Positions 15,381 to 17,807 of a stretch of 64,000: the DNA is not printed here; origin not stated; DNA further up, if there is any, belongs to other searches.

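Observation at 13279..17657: NHL/TPR membrane protein + Yip1 protein + 708-aa secreted protein co-transcribed between two ATPase-less sugar importers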

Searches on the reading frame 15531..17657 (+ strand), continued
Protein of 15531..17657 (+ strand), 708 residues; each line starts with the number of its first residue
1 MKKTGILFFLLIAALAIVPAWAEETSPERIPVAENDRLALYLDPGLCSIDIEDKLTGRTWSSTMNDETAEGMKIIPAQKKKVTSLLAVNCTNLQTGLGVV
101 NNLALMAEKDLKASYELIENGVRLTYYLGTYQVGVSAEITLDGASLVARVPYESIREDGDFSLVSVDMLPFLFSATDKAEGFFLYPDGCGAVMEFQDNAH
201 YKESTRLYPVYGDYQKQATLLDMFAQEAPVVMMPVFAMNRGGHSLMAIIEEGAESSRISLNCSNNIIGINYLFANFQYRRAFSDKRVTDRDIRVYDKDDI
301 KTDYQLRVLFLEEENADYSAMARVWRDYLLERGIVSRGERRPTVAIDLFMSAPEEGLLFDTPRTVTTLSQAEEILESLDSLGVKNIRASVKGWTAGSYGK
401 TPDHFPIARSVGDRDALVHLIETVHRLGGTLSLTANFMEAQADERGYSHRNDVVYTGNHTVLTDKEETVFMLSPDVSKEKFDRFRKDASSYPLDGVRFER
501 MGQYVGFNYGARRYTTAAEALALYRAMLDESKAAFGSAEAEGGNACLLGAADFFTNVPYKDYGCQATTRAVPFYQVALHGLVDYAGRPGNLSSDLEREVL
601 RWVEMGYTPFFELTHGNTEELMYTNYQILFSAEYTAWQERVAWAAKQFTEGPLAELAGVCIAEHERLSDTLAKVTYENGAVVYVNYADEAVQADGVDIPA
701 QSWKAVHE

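Call 29: fold_search(model_id=the predicted structure, library=pdb)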
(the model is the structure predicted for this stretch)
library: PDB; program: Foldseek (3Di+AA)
matches with E <= 10: 1244; with E <= 0.001: 575
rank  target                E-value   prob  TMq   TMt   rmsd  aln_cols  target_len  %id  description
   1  5opq_A                1.4e-34  1.00  0.66  0.70   5.6       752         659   15  A 3,6-anhydro-D-galactosidase produced by Zobellia galactanivorans. This is an exo-lytic enzyme that hydrolyzes termin (released 2017-11-29)
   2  5opq_D                5.1e-34  1.00  0.66  0.71   5.9       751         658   15  A 3,6-anhydro-D-galactosidase produced by Zobellia galactanivorans. This is an exo-lytic enzyme that hydrolyzes termin (released 2017-11-29)
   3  8rzk_A                7.7e-33  1.00  0.65  0.69   5.9       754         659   15  The Michaelis complex of ZgGH129 D486N from Zobellia galactanivorans with neo-b/k-oligo-carrageenan tetrasaccharide (b (released 2024-07-31)
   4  5wzn_A                1.7e-28  1.00  0.63  0.70   6.5       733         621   14  Alpha-N-acetylgalactosaminidase NagBb from Bifidobacterium bifidum - GalNAc complex (released 2017-06-07)
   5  5wzq_B                2.6e-28  1.00  0.62  0.71   6.5       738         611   14  Alpha-N-acetylgalactosaminidase NagBb from Bifidobacterium bifidum - quadruple mutant (released 2017-06-07)
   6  5wzr_A                2.9e-28  1.00  0.65  0.72   6.4       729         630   13  Alpha-N-acetylgalactosaminidase NagBb from Bifidobacterium bifidum - Gal-NHAc-DNJ complex (released 2017-06-07)
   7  5wzq_A                3.9e-28  1.00  0.61  0.70   6.7       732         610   14  Alpha-N-acetylgalactosaminidase NagBb from Bifidobacterium bifidum - quadruple mutant (released 2017-06-07)
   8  5wzp_A                4.6e-28  1.00  0.62  0.72   6.2       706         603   14  Alpha-N-acetylgalactosaminidase NagBb from Bifidobacterium bifidum - ligand free (released 2017-06-07)
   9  5wzr_B                7.2e-28  1.00  0.64  0.71   6.2       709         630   14  Alpha-N-acetylgalactosaminidase NagBb from Bifidobacterium bifidum - Gal-NHAc-DNJ complex (released 2017-06-07)
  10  5wzp_B                8.0e-28  1.00  0.61  0.71   6.1       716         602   14  Alpha-N-acetylgalactosaminidase NagBb from Bifidobacterium bifidum - ligand free (released 2017-06-07)
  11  5wzn_B                2.2e-26  1.00  0.63  0.71   6.4       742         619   15  Alpha-N-acetylgalactosaminidase NagBb from Bifidobacterium bifidum - GalNAc complex (released 2017-06-07)
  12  6qev_B                1.5e-19  1.00  0.46  0.28  10.0       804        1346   10  EngBF DARPin Fusion 4b B6 (released 2019-11-06)
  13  6qep                  3.4e-18  1.00  0.46  0.27   9.7       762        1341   10  EngBF DARPin Fusion 4b H14 (released 2019-11-06)
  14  6sh9_B                3.6e-18  1.00  0.45  0.27   9.6       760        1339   10  EngBF DARPin Fusion 4b D12 (released 2019-11-06)
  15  6qfo                  4.5e-18  1.00  0.46  0.27   9.3       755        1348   10  EngBF DARPin Fusion 9b 3G124 (released 2019-11-06)
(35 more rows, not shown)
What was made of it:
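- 15531..17657 (+): Secreted DUF5696 protein (708 aa): N-terminal beta-sandwich (30-310), (beta/alpha)8 barrel (344-650) and C-terminal beta-sandwich (660-706). The fold is GH129-like. Foldseek 5opq E 1.4e-34 and 5wzn E 1.7e-28 (call 29).
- On GH129 glycoside hydrolases: Foldseek top 11 hits are all GH129 or GH129-like, E 1e-34 to 2e-26 (call 29).
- Closest known: GH129 / GH129-like alpha-glycosidases. Same: They are the best Foldseek hits (E 1e-34 to 1e-28, TM ~0.65-0.7; call 29).
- The best PDB matches are GH129-type enzymes (ZgGH129/DagB E 1.4e-34, TM 0.66-0.70; NagBb E 1.7e-28), followed by GH101, GH36 and GH31 (call 29). A D486N mutant of ZgGH129 was used to obtain a Michaelis complex (PDB 8rzk title, call 29).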

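Call 45: search_solved_structures(query=A1, max_evalue=0.01, show_alignments=2)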
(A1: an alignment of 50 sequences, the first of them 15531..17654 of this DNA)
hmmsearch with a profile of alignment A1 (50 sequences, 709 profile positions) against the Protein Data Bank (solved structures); distinct sequences matched with E-value up to 0.01: 2.
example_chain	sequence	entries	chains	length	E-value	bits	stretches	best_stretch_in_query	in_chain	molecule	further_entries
5wzq_A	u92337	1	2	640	0.00034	22.2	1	362-430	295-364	Alpha-N-acetylgalactosaminidase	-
5wzn_A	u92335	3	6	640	0.0011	20.5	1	362-427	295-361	Alpha-N-acetylgalactosaminidase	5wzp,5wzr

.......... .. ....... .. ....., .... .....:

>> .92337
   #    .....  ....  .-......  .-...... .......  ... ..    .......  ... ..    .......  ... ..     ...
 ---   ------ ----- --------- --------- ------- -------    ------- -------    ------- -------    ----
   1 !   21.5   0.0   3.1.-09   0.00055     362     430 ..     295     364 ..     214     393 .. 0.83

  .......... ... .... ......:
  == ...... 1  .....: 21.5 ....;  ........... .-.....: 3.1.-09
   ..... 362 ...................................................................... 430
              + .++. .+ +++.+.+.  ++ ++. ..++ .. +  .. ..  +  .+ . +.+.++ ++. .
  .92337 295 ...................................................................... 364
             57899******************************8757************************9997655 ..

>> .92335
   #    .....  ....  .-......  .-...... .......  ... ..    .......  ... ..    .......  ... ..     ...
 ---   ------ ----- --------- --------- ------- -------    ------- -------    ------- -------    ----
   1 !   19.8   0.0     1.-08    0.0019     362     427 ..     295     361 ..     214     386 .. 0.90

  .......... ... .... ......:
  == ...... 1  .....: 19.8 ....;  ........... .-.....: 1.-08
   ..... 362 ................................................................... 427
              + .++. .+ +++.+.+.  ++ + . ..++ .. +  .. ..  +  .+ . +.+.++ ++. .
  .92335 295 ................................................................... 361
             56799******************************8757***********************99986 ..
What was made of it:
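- Closest known: GH129 / GH129-like alpha-glycosidases. Same: They share the motif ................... after barrel strand 2 (call 45).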

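Call 54: find_homologous_proteins(query=L054:7640-9775:+, max_evalue=1e-10)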
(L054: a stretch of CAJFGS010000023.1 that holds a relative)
Query L054:7640-9775:+ (711 aa): 284 proteins with E <= 1e-10 among 8000 candidates; the best 120 are listed.
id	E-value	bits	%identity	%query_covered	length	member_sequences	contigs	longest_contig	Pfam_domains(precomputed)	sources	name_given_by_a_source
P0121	0.0e+0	1588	100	100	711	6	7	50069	PF04893.23,PF13414.13,PF24684.2,PF01436.28,PF25021.2,PF08450.19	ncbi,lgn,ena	-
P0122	0.0e+0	1273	79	100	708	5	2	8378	PF04893.23,PF01436.28,PF25021.2,PF08450.19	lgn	-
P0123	0.0e+0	1271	79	100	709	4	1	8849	PF04893.23,PF24684.2,PF01436.28,PF08450.19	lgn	-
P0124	0.0e+0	1252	78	100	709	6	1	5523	PF04893.23,PF01436.28,PF08450.19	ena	-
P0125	0.0e+0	1125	69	100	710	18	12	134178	PF04893.23,PF24684.2,PF01436.28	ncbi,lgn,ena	-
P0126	6.0e-271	919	80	73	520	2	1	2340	PF01436.28,PF08450.19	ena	-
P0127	1.6e-270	918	57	99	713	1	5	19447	PF04893.23,PF01436.28,PF25021.2,PF08450.19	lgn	-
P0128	7.6e-248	843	55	96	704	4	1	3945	PF04893.23,PF13432.13,PF01436.28,PF08450.19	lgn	-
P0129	1.6e-246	838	54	97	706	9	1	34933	PF24684.2,PF01436.28,PF25021.2,PF08450.19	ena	-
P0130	4.1e-245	834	54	99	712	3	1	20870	PF04893.23,PF13432.13,PF01436.28,PF07719.24,PF08450.19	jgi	-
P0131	3.0e-243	827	53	98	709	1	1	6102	PF04893.23,PF18975.7,PF01436.28,PF08450.19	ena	-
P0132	3.9e-242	824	52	99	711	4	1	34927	PF04893.23,PF01436.28,PF08450.19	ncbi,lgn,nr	ncbi:MAG TPA: hypothetical protein PK733_02260 [Clostridiales bacterium]|nr:hypothetical protein [Cl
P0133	1.1e-240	819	53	97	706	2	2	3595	PF24684.2,PF01436.28,PF25021.2,PF08450.19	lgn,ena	-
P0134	1.6e-239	815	52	100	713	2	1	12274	PF04893.23,PF13414.13,PF01436.28,PF25021.2,PF07719.24,PF08450.19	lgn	-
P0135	1.8e-239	815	52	96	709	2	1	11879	PF04893.23,PF01436.28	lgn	-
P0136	5.3e-239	813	53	99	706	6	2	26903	PF24684.2,PF01436.28,PF25021.2,PF08450.19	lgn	-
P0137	3.1e-237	808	51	100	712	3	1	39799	PF04893.23,PF13432.13,PF24684.2,PF01436.28,PF07719.24,PF08450.19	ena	-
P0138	3.0e-236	804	51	99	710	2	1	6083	PF04893.23,PF01436.28,PF25021.2,PF08450.19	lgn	-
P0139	3.5e-236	804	52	99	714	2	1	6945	PF04893.23,PF01436.28,PF25021.2,PF08450.19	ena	-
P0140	4.3e-235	800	52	96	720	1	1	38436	PF04893.23,PF01436.28,PF25021.2,PF08450.19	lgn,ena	-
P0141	1.7e-234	798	52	100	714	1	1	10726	PF04893.23,PF01436.28,PF08450.19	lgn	-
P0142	4.1e-234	797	50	99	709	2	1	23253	PF04893.23,PF01436.28,PF25021.2,PF08450.19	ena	-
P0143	2.2e-233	795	51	96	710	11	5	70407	PF04893.23,PF01436.28,PF08450.19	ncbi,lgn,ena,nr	ncbi:MAG: YIP1 family protein [Clostridia bacterium]|nr:YIP1 family protein [Clostridia bacterium]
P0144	3.2e-232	791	53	97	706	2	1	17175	PF04893.23,PF17170.11,PF01436.28,PF25021.2,PF08450.19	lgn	-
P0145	1.8e-231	788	51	99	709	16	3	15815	PF24684.2,PF01436.28,PF25021.2,PF08450.19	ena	-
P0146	9.0e-231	786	51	96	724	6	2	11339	PF04893.23,PF01436.28,PF25021.2,PF08450.19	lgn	-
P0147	1.1e-230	786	51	99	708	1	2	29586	PF24684.2,PF01436.28,PF08450.19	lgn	-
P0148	3.8e-230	784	50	99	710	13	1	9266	PF04893.23,PF01436.28,PF25021.2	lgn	-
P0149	8.7e-228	776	50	100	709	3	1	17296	PF04893.23,PF13414.13,PF01436.28,PF07719.24,PF08450.19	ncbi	-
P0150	2.5e-225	768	51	96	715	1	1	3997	PF04893.23,PF01436.28,PF25021.2,PF08450.19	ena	-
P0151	5.0e-225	767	50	100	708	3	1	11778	PF04893.23,PF24684.2,PF01436.28,PF08450.19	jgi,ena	-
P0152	5.2e-225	767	49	100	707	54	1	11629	PF04893.23,PF24684.2,PF01436.28,PF25021.2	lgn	-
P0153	9.8e-225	766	49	100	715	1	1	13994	PF04893.23,PF00515.35,PF01436.28,PF25021.2,PF07719.24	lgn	-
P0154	6.5e-224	764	50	100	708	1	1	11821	PF04893.23,PF13414.13,PF01436.28,PF07719.24,PF08450.19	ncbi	-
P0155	5.5e-222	757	49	97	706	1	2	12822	PF04893.23,PF24684.2,PF01436.28,PF25021.2,PF08450.19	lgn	-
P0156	1.4e-220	752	50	98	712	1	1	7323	PF04893.23,PF13432.13,PF24684.2,PF01436.28,PF25021.2,PF08450.19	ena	-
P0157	1.2e-219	749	48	100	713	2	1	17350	PF04893.23,PF01436.28,PF25021.2,PF08450.19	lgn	-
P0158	3.3e-219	748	49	99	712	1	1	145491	PF04893.23,PF13432.13,PF24684.2,PF01436.28,PF25021.2,PF08450.19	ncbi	-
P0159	5.8e-218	744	48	97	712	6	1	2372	PF04893.23,PF01436.28,PF25021.2,PF07719.24,PF08450.19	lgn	-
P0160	5.1e-215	734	48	98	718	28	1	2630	PF04893.23,PF01436.28,PF25021.2,PF08450.19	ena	-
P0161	9.5e-215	733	47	100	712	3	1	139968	PF04893.23,PF13432.13,PF01436.28,PF08450.19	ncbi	-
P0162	4.0e-214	731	47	99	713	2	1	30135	PF04893.23,PF13432.13,PF24684.2,PF01436.28,PF25021.2,PF08450.19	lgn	-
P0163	7.8e-210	717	48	96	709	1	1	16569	PF04893.23,PF01436.28,PF25021.2,PF08450.19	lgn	-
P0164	1.8e-208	712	45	99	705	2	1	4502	PF04893.23,PF00515.35,PF01436.28,PF25021.2,PF07719.24,PF08450.19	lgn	-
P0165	1.1e-206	707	70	62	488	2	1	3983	PF24684.2,PF01436.28,PF25021.2,PF08450.19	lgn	-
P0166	3.2e-206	705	47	100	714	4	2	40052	PF04893.23,PF01436.28,PF25021.2,PF08450.19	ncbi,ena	-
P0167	4.3e-206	705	46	99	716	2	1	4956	PF04893.23,PF01436.28,PF25021.2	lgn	-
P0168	5.1e-205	701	47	98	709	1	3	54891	PF04893.23,PF01436.28,PF25021.2,PF08450.19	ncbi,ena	-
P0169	3.8e-204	698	45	99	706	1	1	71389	PF04893.23,PF00515.35,PF01436.28,PF25021.2,PF07719.24,PF08450.19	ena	-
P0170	1.8e-199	683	43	99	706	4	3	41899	PF04893.23,PF00515.35,PF01436.28,PF25021.2,PF07719.24,PF08450.19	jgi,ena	-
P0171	7.4e-199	681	46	99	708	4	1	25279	PF04893.23,PF13432.13,PF01436.28,PF25021.2,PF07719.24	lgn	-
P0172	1.2e-197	677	46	96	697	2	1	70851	PF04893.23,PF00515.35,PF13432.13,PF01436.28,PF07719.24,PF08450.19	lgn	-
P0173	7.9e-193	661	44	100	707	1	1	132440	PF00515.35,PF01436.28,PF25021.2,PF07719.24,PF08450.19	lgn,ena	-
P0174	9.6e-190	651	42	100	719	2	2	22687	PF04893.23,PF01436.28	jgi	-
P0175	2.9e-186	639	43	96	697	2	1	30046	PF04893.23,PF13414.13,PF01436.28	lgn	-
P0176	2.4e-185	636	43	97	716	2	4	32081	PF04893.23,PF01436.28,PF08450.19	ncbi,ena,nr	ncbi:MAG TPA: YIP1 family protein [Clostridiales bacterium]|nr:YIP1 family protein [Clostridiales ba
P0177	4.5e-184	632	42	100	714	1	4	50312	PF04893.23,PF13414.13,PF01436.28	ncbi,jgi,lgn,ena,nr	ncbi:MAG TPA: YIP1 family protein [Clostridiales bacterium]|nr:YIP1 family protein [Clostridiales ba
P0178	8.5e-184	631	41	100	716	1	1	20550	PF04893.23,PF01436.28,PF25021.2,PF08450.19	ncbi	-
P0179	3.0e-179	616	42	100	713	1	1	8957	PF04893.23,PF13414.13,PF01436.28,PF25021.2,PF08450.19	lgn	-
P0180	2.6e-178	613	42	98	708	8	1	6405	PF04893.23,PF01436.28,PF25021.2,PF06739.18,PF08450.19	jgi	-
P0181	2.8e-177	609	41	99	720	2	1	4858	PF04893.23,PF01436.28,PF25021.2,PF06739.18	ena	-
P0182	4.0e-177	609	42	99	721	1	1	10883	PF14559.13,PF04893.23,PF01436.28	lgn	-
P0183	8.4e-177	608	41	100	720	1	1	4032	PF04893.23,PF01436.28,PF25021.2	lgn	-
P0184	3.2e-173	596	40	100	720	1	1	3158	PF14559.13,PF04893.23,PF01436.28,PF25021.2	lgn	-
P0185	6.5e-173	595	42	98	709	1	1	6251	PF14559.13,PF04893.23,PF01436.28,PF07719.24,PF08450.19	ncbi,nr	ncbi:MAG: tetratricopeptide repeat protein [Clostridiales bacterium]|nr:tetratricopeptide repeat pro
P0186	2.2e-168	580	40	100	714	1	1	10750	PF04893.23,PF01436.28,PF08450.19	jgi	jgi:sugar lactone lactonase YvrE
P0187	2.4e-167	577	40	99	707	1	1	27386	PF01436.28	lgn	-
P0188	7.2e-167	575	39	99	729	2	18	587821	PF01436.28,PF25021.2,PF08450.19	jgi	-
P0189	4.0e-166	573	40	100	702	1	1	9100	PF04893.23,PF13414.13,PF00515.35,PF01436.28,PF07719.24,PF08450.19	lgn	-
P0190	2.4e-164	567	41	91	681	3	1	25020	PF04893.23,PF01436.28,PF08450.19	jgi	jgi:DNA-binding beta-propeller fold protein YncE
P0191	3.5e-164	566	42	96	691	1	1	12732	PF04893.23,PF13414.13,PF01436.28,PF25021.2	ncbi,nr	ncbi:MAG: hypothetical protein J7639_27260 [Paenibacillaceae bacterium]|nr:hypothetical protein [Pae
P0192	6.6e-164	565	39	98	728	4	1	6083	PF04893.23,PF01436.28,PF25021.2,PF08450.19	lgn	-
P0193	1.7e-157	544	41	96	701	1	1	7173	PF04893.23,PF13414.13,PF01436.28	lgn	-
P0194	3.5e-156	540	36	98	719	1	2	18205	PF01436.28,PF25021.2,PF08450.19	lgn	-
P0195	1.0e-155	538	49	69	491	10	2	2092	PF04893.23,PF01436.28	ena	-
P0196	8.1e-155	535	38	98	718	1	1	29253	PF01436.28,PF25021.2,PF08450.19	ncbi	-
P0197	2.7e-153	530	38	99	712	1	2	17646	PF14559.13,PF04893.23,PF01436.28,PF25021.2,PF08450.19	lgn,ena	-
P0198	8.6e-153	528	38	98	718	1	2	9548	PF01436.28,PF08450.19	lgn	-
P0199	3.0e-149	517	37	98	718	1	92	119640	PF01436.28,PF25021.2,PF08450.19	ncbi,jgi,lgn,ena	-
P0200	2.7e-144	500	37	98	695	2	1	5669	PF04893.23,PF13414.13,PF01436.28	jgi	-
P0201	3.2e-133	464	36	99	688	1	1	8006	PF04893.23,PF01436.28,PF25021.2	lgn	-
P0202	5.1e-123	430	42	73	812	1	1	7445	PF01436.28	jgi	jgi:tetratricopeptide (TPR) repeat protein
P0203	4.5e-119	417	43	67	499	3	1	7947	PF13414.13,PF24684.2,PF01436.28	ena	-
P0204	5.4e-118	413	42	66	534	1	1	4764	PF24684.2,PF01436.28,PF25021.2,PF06739.18,PF08450.19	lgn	-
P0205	7.3e-113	396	33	96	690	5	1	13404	PF04893.23,PF01436.28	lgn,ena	-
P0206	3.9e-110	387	33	99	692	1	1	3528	PF01436.28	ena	-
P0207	4.8e-110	387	42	66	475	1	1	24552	PF01436.28,PF25021.2,PF07719.24,PF08450.19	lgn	-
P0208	9.3e-110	386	42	70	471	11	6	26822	PF14559.13,PF13414.13,PF00515.35,PF01436.28,PF07719.24,PF08450.19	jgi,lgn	jgi:DNA-binding beta-propeller fold protein YncE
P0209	4.1e-108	381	40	69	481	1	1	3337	PF01436.28,PF08450.19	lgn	-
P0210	5.8e-106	374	32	99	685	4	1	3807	PF14559.13,PF04893.23,PF13414.13,PF00515.35,PF01436.28,PF25021.2,PF07719.24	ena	-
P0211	6.8e-105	370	41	70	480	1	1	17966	PF01436.28,PF25021.2,PF07719.24,PF08450.19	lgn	-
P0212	8.1e-105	370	32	98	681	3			PF04893.23,PF13414.13,PF01436.28,PF08450.19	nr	nr:YIP1 family protein [Cohnella sp. REN36]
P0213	6.2e-103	364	42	65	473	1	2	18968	PF13414.13,PF01436.28,PF07719.24,PF08450.19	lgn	-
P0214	1.6e-101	359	42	64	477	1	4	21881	PF01436.28,PF08450.19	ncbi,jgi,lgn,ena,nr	ncbi:MAG TPA: NHL repeat-containing protein [Clostridiales bacterium]|nr:NHL repeat-containing prote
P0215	2.7e-101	358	41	67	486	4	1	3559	PF13414.13,PF13432.13,PF01436.28,PF07719.24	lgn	-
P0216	2.3e-100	355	37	70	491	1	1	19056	PF01436.28,PF08450.19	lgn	-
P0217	9.7e-100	353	39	62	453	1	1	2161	PF01436.28,PF08450.19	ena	-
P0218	1.7e-98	349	38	69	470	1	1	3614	PF01436.28,PF08450.19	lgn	-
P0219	2.3e-97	345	43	63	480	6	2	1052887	PF14559.13,PF13414.13,PF01436.28,PF25021.2,PF07719.24,PF08450.19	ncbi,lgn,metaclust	metaclust:status=active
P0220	7.1e-95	337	39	69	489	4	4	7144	PF01436.28,PF08450.19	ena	-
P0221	1.5e-94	336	41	66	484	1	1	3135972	PF13414.13,PF01436.28,PF08450.19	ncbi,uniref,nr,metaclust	ncbi:NHL repeat-containing protein [Mahella australiensis]|uniref:NHL repeat containing protein n=1 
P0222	6.1e-94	334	38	67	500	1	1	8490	PF01436.28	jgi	jgi:DNA-binding beta-propeller fold protein YncE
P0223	1.1e-93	333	38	61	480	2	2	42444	PF14559.13,PF01436.28,PF25021.2,PF06739.18,PF08450.19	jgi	-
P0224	6.5e-92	327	38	69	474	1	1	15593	PF01436.28,PF25021.2,PF08450.19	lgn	-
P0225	7.5e-91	324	36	65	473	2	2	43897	PF01436.28,PF25021.2,PF06739.18,PF08450.19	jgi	-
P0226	8.0e-91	324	39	68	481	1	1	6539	PF01436.28,PF08450.19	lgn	-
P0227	2.7e-90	322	37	69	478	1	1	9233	PF18975.7,PF01436.28,PF07719.24,PF08450.19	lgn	-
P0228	3.9e-89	318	30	99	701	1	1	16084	PF01436.28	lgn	-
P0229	5.9e-89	317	39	65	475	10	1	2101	PF00515.35,PF01436.28,PF07719.24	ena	-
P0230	8.1e-89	317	38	69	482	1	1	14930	PF01436.28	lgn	-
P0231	4.3e-88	315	39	63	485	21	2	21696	PF01436.28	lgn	-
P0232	7.4e-88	314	37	66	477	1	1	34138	PF13414.13,PF01436.28,PF25021.2,PF08450.19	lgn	-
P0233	1.4e-87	313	38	65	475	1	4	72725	PF01436.28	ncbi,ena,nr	ncbi:MAG: hypothetical protein IJZ74_09945 [Clostridia bacterium]|nr:hypothetical protein [Clostridi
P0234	1.7e-87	313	37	63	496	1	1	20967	PF01436.28,PF08450.19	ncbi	-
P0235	2.7e-87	312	38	68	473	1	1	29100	PF00515.35,PF01436.28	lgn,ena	-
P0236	3.5e-87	312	36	67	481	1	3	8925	PF13414.13,PF01436.28,PF25021.2,PF08450.19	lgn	-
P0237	1.1e-86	310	40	60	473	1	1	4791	PF00515.35,PF01436.28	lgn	-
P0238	2.0e-86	309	37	69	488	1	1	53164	PF01436.28,PF07719.24,PF08450.19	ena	-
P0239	2.7e-86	309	38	64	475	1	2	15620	PF13414.13,PF00515.35,PF01436.28,PF07719.24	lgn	-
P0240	8.4e-86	307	39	60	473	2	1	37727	PF13414.13,PF01436.28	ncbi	-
